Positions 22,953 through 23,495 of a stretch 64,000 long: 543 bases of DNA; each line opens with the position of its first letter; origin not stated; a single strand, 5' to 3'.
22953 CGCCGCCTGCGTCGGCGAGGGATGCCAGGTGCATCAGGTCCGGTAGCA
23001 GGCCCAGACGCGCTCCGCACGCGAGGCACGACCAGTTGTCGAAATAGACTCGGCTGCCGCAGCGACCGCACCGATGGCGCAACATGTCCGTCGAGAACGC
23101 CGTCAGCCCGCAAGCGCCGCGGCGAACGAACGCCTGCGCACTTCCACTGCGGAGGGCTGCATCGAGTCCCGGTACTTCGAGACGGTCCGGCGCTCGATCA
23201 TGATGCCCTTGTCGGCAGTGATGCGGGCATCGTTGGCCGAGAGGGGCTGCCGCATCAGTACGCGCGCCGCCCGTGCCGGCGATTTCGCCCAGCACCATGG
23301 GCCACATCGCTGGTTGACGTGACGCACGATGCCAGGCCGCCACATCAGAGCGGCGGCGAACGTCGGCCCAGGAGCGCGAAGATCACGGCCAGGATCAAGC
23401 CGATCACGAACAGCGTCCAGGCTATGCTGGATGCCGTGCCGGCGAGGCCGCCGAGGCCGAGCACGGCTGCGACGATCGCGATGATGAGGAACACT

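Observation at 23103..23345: Sigma-54 RpoN-box sequence stranded as an 80-codon ORF, start-coupled to a UPF0391 micro-gene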

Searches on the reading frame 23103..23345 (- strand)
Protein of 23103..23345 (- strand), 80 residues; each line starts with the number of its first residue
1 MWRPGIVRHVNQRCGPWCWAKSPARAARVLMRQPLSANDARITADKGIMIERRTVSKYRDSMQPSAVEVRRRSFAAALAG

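Call 4: search_protein_families(library=ncbifam, proteins=[window:23103-23345:-], max_evalue=10)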
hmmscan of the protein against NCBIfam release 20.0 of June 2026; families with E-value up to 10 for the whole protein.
window:23103-23345:- (80 aa): 7 families
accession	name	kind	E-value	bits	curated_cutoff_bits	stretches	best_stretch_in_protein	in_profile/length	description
NF004595.0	PRK05932.1-2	equivalog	2.2e-06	26.8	513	1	32-72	441-482/484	RNA polymerase factor sigma-54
NF009118.0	PRK12469.1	subfamily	2.8e-06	26.5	396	1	40-73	448-481/483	RNA polymerase factor sigma-54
NF004598.0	PRK05932.1-5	equivalog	1.1e-05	24.4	621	1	32-71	462-502/504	RNA polymerase factor sigma-54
NF004596.0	PRK05932.1-3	subfamily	3.7e-05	22.9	499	1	44-73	478-508/515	RNA polymerase factor sigma-54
TIGR02395.1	rpoN_sigma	equivalog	6.4e-05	22.2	277.35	1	33-66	395-429/434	RNA polymerase factor sigma-54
NF004597.0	PRK05932.1-4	equivalog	0.00038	19.1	817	1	34-65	436-468/477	RNA polymerase factor sigma-54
NF004602.0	PRK05932.2-4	equivalog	0.22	10.3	506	1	41-73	379-411/416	RNA polymerase factor sigma-54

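Call 5: search_protein_families(library=pfam, proteins=[window:23103-23345:-], max_evalue=10)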
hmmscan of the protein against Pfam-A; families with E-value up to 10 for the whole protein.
window:23103-23345:- (80 aa): 1 family
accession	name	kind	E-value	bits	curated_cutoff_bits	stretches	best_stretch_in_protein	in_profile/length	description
PF04552.19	Sigma54_DBD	-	2.2e-05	24.7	22.8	1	34-71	121-160/160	Sigma-54, DNA binding domain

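Call 7: find_homologous_proteins(query=window:23103-23345:-, max_evalue=0.01)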
Query window:23103-23345:- (80 aa): 1 proteins with E <= 0.01 among 3 candidates.
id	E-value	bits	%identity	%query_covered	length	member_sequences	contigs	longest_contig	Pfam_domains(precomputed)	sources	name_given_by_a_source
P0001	1.2e-45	170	99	100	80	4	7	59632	PF04552.20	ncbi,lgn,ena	-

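Call 8: list_cluster_members(proteins=[P0001, window:23103-23345:-])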
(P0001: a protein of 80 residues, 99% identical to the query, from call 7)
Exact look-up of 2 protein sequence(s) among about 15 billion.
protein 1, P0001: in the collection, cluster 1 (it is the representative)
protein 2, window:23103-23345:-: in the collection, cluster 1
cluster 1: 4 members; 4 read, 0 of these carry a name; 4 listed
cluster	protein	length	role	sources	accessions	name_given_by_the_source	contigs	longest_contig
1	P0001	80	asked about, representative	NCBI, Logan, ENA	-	-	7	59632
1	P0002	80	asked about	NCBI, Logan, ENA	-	-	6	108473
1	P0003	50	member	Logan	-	-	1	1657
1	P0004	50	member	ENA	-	-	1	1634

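Call 9: find_encoding_contigs(protein=P0001, flank=6000, max_places=10)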
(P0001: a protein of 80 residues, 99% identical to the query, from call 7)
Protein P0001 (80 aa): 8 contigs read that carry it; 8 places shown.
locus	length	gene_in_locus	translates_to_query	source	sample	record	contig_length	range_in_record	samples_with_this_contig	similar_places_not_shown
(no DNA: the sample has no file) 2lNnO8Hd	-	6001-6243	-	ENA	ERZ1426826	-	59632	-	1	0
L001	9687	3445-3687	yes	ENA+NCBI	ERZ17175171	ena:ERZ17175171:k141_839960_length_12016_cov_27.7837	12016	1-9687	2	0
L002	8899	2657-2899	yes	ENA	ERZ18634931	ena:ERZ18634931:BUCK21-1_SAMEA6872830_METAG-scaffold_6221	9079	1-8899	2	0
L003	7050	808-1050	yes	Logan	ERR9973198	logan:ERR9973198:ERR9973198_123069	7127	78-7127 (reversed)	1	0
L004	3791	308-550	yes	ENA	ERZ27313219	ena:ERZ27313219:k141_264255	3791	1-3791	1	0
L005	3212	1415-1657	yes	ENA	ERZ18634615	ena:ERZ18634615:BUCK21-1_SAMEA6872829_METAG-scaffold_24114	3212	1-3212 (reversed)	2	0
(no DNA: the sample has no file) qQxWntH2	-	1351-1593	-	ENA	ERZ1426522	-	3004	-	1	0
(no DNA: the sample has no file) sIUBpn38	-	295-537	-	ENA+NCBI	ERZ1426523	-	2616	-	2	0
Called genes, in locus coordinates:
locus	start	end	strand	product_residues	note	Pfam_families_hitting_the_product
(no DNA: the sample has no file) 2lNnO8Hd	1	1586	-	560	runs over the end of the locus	PF02129:Peptidase_S15, PF08530:PepX_C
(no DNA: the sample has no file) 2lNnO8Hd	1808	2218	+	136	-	PF02627:CMD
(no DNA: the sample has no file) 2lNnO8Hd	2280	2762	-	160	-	PF14588:YjgF_endoribonc, PF01042:Ribonuc_L-PSP (weak)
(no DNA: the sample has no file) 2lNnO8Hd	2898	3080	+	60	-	-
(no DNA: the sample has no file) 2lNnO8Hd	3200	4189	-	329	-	PF03401:TctC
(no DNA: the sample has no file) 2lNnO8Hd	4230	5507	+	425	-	PF05175:MTS, PF01170:UPF0020 (faint), PF06325:PrmA, PF08241:Methyltransf_11 (weak), PF13649:Methyltransf_25, PF13847:Methyltransf_31 (faint)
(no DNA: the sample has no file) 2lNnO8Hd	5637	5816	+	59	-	-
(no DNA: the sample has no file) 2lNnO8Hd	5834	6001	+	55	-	PF07043:DUF1328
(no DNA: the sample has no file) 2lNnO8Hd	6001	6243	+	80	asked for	PF04552:Sigma54_DBD (weak)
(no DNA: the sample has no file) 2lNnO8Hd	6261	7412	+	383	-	PF10005:Zn_ribbon_DZR_6, PF15887:Peptidase_Mx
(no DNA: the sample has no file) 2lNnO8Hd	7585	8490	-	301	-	PF02754:CCG (faint)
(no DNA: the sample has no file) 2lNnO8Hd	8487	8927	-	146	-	PF13187:Fer4_9 (faint), PF13534:Fer4_17 (faint), PF12797:Fer4_2 (faint), PF13183:Fer4_8, PF13237:Fer4_10 (weak), PF00037:Fer4 (faint), PF12837:Fer4_6 (faint), PF12838:Fer4_7 (faint)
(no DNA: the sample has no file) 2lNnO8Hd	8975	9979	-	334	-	PF13622:4HBT_3 (weak)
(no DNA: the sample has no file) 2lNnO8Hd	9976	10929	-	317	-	PF10727:Rossmann-like (weak), PF10728:DUF2520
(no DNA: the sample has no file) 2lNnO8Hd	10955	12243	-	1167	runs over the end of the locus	PF00580:UvrD-helicase, PF13245:AAA_19 (weak), PF13361:UvrD_C, PF13538:UvrD_C_2 (faint), PF12705:PDDEXK_1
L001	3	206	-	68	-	?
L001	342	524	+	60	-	-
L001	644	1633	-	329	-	PF03401:TctC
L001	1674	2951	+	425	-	PF05175:MTS, PF01170:UPF0020 (faint), PF06325:PrmA, PF08241:Methyltransf_11 (weak), PF13649:Methyltransf_25, PF13847:Methyltransf_31 (faint)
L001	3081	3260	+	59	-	-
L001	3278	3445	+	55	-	PF07043:DUF1328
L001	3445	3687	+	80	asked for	PF04552:Sigma54_DBD (weak)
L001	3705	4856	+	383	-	PF10005:Zn_ribbon_DZR_6, PF15887:Peptidase_Mx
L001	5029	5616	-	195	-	-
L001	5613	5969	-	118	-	-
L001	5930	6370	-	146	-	PF13187:Fer4_9 (faint), PF13534:Fer4_17 (faint), PF12797:Fer4_2 (faint), PF13183:Fer4_8, PF13237:Fer4_10 (weak), PF00037:Fer4 (faint), PF12837:Fer4_6 (faint), PF12838:Fer4_7 (faint)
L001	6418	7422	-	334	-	PF13622:4HBT_3 (weak)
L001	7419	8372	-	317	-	PF10727:Rossmann-like (weak), PF10728:DUF2520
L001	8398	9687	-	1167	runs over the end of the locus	PF00580:UvrD-helicase, PF13245:AAA_19 (weak), PF13361:UvrD_C, PF13538:UvrD_C_2 (faint), PF12705:PDDEXK_1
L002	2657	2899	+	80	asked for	PF04552:Sigma54_DBD (weak)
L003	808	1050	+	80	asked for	PF04552:Sigma54_DBD (weak)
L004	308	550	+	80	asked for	PF04552:Sigma54_DBD (weak)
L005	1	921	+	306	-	?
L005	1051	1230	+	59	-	-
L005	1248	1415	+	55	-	PF07043:DUF1328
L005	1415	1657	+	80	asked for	PF04552:Sigma54_DBD (weak)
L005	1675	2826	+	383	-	PF10005:Zn_ribbon_DZR_6, PF15887:Peptidase_Mx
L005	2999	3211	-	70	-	?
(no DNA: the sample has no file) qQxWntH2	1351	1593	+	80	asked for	PF04552:Sigma54_DBD (weak)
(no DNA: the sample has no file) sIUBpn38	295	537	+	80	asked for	PF04552:Sigma54_DBD (weak)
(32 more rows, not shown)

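Call 12: find_encoding_contigs(protein=P0002, flank=10000, max_places=10)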
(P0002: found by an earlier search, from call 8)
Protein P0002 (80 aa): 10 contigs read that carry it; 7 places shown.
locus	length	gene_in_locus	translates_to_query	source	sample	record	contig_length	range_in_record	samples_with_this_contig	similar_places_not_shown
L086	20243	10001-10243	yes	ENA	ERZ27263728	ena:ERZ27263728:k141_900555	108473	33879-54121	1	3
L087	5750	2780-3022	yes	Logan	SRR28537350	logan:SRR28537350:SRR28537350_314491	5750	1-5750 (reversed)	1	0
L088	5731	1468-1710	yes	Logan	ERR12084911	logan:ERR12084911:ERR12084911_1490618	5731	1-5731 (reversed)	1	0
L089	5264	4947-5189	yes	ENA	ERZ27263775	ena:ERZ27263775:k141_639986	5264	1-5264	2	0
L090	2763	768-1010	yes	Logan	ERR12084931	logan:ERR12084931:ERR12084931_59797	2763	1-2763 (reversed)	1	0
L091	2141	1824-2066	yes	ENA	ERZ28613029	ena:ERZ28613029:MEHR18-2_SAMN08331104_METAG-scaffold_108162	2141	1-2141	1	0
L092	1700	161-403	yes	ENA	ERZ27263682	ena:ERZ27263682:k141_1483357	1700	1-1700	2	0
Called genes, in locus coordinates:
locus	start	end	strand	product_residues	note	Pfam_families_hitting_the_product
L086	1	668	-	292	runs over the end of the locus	PF00561:Abhydrolase_1, PF12697:Abhydrolase_6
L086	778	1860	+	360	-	PF02615:Ldh_2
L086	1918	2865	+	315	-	PF00392:GntR, PF07729:FCD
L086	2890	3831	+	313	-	PF01436:NHL (faint), PF08450:SGL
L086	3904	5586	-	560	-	PF02129:Peptidase_S15, PF08530:PepX_C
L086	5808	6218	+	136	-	PF02627:CMD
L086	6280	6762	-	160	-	PF14588:YjgF_endoribonc, PF01042:Ribonuc_L-PSP (weak)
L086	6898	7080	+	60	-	-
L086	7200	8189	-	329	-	PF03401:TctC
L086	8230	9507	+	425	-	PF05175:MTS, PF01170:UPF0020 (faint), PF06325:PrmA, PF08241:Methyltransf_11 (weak), PF13649:Methyltransf_25, PF13847:Methyltransf_31 (faint)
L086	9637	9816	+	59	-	-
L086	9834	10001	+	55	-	PF07043:DUF1328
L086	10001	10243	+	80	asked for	PF04552:Sigma54_DBD (faint)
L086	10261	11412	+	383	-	PF10005:Zn_ribbon_DZR_6, PF15887:Peptidase_Mx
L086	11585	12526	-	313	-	PF02754:CCG (faint)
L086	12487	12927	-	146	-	PF13187:Fer4_9 (faint), PF13534:Fer4_17 (faint), PF12797:Fer4_2 (faint), PF13237:Fer4_10 (weak), PF00037:Fer4 (faint), PF12837:Fer4_6 (faint), PF12838:Fer4_7 (faint), PF13183:Fer4_8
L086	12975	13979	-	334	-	PF13622:4HBT_3 (weak)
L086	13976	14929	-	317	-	PF10727:Rossmann-like (weak), PF10728:DUF2520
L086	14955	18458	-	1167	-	PF00580:UvrD-helicase, PF13245:AAA_19 (weak), PF13361:UvrD_C, PF13538:UvrD_C_2 (faint), PF12705:PDDEXK_1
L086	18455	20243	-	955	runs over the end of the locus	PF12705:PDDEXK_1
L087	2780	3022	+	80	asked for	PF04552:Sigma54_DBD (faint)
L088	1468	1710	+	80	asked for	PF04552:Sigma54_DBD (faint)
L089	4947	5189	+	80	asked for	PF04552:Sigma54_DBD (faint)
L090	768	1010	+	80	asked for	PF04552:Sigma54_DBD (faint)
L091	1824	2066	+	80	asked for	PF04552:Sigma54_DBD (faint)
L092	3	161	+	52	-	?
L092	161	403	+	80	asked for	PF04552:Sigma54_DBD (faint)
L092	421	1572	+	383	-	PF10005:Zn_ribbon_DZR_6, PF15887:Peptidase_Mx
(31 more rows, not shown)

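Call 15: search_protein_representatives(protein=window:23103-23345:-)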
Query: 80 residues. Proteins with E-value up to 0.001 (for the whole library): 4; up to 1e-10: 1; up to 1e-30: 1. The best 4 are listed.
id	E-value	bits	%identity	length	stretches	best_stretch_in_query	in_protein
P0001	3.8e-46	170.2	99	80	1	1-80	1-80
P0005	3.3e-06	43.3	42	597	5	33-59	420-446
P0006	9.6e-05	38.6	28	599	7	12-70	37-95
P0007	1.1e-04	38.4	32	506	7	15-50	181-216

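Call 16: search_solved_structures(query=window:23103-23345:-, max_evalue=10, show_alignments=4)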
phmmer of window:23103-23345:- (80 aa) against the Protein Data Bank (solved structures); distinct sequences matched with E-value up to 10: 23.
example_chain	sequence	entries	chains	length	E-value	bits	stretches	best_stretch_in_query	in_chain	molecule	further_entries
2mt3_A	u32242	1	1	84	0.0018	21.9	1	33-70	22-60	RNA polymerase sigma-54 factor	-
8reb_M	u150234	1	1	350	0.0021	21.7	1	33-63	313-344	RNA polymerase sigma-54 factor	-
8re4_M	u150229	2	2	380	0.0063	20.1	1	33-63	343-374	RNA polymerase sigma-54 factor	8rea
6gfw_M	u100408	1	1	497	0.011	19.4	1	34-63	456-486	RNA polymerase sigma-54 factor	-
6gh6_M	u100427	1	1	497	0.011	19.4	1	34-63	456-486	RNA polymerase sigma-54 factor,RNA polymerase sigma-54 factor,RNA polymerase sigma-54 fact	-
6gh5_M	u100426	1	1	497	0.011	19.4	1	34-63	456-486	RNA polymerase sigma-54 factor,RNA polymerase sigma-54 factor,RNA polymerase sigma-54 fact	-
8rec_M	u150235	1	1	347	0.014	19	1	33-63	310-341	RNA polymerase sigma-54 factor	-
9q91_M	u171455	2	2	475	0.019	18.6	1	33-63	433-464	RNA polymerase sigma-54 factor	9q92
5ui8_M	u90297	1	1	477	0.019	18.6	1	33-63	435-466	RNA polymerase sigma-54 factor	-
7qv9_M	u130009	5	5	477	0.019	18.6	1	33-63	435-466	RNA polymerase sigma-54 factor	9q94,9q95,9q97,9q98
9q90_M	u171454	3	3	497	0.021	18.4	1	33-63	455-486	RNA polymerase sigma-54 factor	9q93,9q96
7qxi_M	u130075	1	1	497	0.021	18.4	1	33-63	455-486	RNA polymerase sigma-54 factor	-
7qwp_M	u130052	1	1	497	0.021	18.4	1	33-63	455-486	RNA polymerase sigma-54 factor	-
5nwt_M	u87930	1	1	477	0.022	18.4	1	33-63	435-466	RNA polymerase sigma-54 factor,RNA polymerase sigma-54 factor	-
9mse_M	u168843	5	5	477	0.026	18.2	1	33-63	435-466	RNA polymerase sigma-54 factor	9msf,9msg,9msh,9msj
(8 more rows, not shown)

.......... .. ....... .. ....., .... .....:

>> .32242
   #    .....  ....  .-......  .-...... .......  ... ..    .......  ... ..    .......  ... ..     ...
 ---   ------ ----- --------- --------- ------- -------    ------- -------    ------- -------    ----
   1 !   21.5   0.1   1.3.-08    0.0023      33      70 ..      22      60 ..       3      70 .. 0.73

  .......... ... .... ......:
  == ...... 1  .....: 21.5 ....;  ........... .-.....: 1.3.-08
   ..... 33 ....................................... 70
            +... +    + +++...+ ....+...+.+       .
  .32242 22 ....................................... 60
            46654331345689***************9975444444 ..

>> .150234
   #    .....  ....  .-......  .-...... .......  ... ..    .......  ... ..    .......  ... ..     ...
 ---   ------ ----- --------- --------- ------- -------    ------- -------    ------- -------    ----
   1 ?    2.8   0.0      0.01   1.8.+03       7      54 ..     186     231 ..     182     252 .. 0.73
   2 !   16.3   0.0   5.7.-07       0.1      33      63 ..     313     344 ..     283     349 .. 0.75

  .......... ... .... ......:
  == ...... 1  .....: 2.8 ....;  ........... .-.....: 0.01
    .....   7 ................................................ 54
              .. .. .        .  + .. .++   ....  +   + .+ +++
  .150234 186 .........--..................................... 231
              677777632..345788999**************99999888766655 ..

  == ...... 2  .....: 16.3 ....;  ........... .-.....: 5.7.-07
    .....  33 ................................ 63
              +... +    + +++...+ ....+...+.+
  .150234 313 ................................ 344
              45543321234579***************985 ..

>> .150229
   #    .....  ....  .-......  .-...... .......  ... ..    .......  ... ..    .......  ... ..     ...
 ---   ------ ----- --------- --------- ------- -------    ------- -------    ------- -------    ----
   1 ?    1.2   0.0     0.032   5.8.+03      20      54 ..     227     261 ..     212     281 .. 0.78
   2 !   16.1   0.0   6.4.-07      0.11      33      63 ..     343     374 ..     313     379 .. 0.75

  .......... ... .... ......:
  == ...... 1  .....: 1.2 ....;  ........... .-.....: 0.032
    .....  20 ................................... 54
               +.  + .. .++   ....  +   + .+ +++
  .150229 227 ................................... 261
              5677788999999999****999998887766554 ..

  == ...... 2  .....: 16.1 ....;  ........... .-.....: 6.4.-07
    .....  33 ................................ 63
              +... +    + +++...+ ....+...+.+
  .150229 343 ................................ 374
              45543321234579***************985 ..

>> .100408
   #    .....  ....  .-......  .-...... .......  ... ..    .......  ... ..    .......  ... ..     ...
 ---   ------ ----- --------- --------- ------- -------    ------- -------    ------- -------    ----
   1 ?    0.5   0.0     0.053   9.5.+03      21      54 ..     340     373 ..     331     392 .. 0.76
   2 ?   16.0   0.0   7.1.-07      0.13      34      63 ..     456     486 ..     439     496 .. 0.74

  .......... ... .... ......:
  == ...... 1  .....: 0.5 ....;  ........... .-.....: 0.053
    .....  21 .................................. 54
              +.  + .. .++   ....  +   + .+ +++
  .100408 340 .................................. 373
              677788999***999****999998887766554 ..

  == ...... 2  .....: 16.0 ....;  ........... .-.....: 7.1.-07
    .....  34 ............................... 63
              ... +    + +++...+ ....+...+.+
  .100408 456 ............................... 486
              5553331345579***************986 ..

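Call 60: predict_structure(alignment_id=A3)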
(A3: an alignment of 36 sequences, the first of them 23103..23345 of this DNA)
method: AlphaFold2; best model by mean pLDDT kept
length: 80 residues; sequences in the alignment: 36
mean_pLDDT: 54.9   pTM: 0.24
mean pLDDT of the five models: 54.9, 53.0, 52.1, 50.4, 49.5
residues with pLDDT >= 90: 0; 70-90: 14; 50-70: 35; < 50: 31
segments of 3 or more residues with pLDDT < 50: 1-12, 14-22, 32-36
pLDDT, mean of each block of 10 residues (from residue 1): 41 46 49 50 54 54 69 77
secondary structure, 60 per line:
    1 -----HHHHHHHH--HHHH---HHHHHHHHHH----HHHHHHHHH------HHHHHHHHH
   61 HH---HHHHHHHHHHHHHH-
elements in order: H6-13 H16-19 H23-32 H37-45 H52-62 H66-79
